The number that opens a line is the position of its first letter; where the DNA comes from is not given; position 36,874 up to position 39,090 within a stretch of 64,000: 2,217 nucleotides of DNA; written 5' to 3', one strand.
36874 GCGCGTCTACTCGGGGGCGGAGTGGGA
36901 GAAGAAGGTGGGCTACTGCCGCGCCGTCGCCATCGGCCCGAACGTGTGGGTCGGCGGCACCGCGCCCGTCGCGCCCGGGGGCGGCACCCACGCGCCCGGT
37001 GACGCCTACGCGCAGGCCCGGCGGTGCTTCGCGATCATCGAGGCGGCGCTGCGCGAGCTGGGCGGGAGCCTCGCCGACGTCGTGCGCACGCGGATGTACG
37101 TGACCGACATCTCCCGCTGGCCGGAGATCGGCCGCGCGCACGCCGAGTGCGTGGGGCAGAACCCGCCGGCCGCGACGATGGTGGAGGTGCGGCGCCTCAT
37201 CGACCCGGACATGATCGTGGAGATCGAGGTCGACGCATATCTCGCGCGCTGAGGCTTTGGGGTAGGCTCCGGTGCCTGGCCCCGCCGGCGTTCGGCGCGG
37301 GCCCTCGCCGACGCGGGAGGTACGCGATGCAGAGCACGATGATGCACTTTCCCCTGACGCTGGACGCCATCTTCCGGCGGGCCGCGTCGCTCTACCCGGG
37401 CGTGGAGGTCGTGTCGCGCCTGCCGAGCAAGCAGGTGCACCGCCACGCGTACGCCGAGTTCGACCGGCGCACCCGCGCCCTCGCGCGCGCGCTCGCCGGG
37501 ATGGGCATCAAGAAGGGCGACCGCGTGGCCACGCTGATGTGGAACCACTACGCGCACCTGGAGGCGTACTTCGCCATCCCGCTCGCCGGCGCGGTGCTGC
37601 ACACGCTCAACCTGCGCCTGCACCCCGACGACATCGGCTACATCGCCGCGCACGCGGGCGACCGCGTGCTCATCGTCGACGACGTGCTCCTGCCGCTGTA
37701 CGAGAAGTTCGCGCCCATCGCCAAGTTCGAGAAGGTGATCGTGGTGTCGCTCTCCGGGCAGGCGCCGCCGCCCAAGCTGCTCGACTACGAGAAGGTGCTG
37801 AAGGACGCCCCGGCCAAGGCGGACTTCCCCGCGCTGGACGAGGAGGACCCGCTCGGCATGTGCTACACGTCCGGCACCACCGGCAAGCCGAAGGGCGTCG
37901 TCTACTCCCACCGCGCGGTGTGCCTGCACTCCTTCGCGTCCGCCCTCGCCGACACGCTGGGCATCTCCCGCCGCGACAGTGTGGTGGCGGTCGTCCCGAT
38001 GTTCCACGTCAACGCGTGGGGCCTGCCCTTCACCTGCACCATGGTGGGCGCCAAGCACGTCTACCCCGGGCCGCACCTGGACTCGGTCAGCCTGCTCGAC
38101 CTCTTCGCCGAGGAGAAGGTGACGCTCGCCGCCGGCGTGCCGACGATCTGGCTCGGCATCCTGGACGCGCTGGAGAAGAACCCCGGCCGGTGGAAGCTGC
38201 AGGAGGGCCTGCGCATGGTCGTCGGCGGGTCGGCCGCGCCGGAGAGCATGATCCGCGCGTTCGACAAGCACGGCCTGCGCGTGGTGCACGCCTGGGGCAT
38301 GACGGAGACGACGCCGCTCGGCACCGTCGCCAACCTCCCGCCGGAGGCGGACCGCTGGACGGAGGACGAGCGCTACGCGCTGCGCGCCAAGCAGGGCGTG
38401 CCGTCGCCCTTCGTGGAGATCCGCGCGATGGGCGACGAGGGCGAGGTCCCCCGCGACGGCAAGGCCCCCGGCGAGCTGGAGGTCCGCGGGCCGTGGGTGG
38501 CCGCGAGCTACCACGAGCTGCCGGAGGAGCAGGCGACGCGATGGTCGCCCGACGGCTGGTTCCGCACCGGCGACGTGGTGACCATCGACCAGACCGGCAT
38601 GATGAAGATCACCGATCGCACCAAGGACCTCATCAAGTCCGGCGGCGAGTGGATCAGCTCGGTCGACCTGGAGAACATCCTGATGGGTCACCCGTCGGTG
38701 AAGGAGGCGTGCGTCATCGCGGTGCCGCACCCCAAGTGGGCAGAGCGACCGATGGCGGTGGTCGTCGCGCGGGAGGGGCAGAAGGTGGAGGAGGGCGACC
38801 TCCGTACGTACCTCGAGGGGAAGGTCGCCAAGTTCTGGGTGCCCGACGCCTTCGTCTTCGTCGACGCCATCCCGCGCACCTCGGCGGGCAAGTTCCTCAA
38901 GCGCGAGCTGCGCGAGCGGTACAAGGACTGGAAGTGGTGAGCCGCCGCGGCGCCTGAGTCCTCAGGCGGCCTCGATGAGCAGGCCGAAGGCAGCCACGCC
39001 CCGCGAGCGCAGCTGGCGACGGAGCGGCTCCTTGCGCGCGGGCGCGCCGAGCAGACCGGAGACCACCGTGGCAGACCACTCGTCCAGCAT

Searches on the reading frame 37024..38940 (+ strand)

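Call 65: search_protein_families(library=ncbifam, proteins=[window:37024-38940:+], max_evalue=0.00001)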
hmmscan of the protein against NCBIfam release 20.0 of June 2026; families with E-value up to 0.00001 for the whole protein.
window:37024-38940:+ (638 aa): 104 families (the best 25 are shown)
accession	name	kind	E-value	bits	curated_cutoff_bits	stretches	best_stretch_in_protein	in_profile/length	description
NF005426.0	PRK07008.1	equivalog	9.9e-189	628.4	822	1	101-637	4-539/545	3-(methylthio)propionyl-CoA ligase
NF004674.0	PRK06018.1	subfamily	2e-178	594.5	766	1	102-637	1-538/544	long-chain-fatty-acid--CoA ligase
NF004837.0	PRK06187.1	subfamily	6.1e-172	572.6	476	1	105-637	2-526/531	long-chain-fatty-acid--CoA ligase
NF004143.0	PRK05620.1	equivalog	2.6e-120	402.5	852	1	102-635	1-557/576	long-chain fatty-acid--CoA ligase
NF006020.0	PRK08162.1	subfamily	4.5e-108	361.9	677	1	106-635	14-540/545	acyl-CoA synthetase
NF006182.0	PRK08316.1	subfamily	1.6e-94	317.3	663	1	112-635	12-519/523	fatty acyl-CoA synthetase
NF004797.0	PRK06145.1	equivalog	2.9e-81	273.3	850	1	142-634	29-496/499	acyl-CoA synthetase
NF005857.1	PRK07786.1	exception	4.1e-75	253.2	733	1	141-633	35-512/513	fatty-acid--CoA ligase FadD5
NF005801.1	PRK07656.1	equivalog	1.7e-74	251.3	657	1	117-630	7-500/500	FadD3 family acyl-CoA ligase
NF005702.0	PRK07514.1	subfamily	9.8e-74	248.5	558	1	135-635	24-502/506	malonyl-CoA synthase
NF009233.0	PRK12583.1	subfamily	2.2e-73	247.5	832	1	113-632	20-549/558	fatty acid CoA ligase family protein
NF005676.0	PRK07470.1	equivalog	2.3e-73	247.6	774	1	139-632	44-528/544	acyl-CoA synthetase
NF005307.0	PRK06839.1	equivalog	3.6e-73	246.9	748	1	141-635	28-495/496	o-succinylbenzoate--CoA ligase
NF004114.0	PRK05605.1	equivalog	3.8e-71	240.1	766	2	247-632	190-568/575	long-chain-fatty-acid--CoA ligase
NF006572.0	PRK09088.1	equivalog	3.5e-68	230.5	696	1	139-632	27-486/491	acyl-CoA synthetase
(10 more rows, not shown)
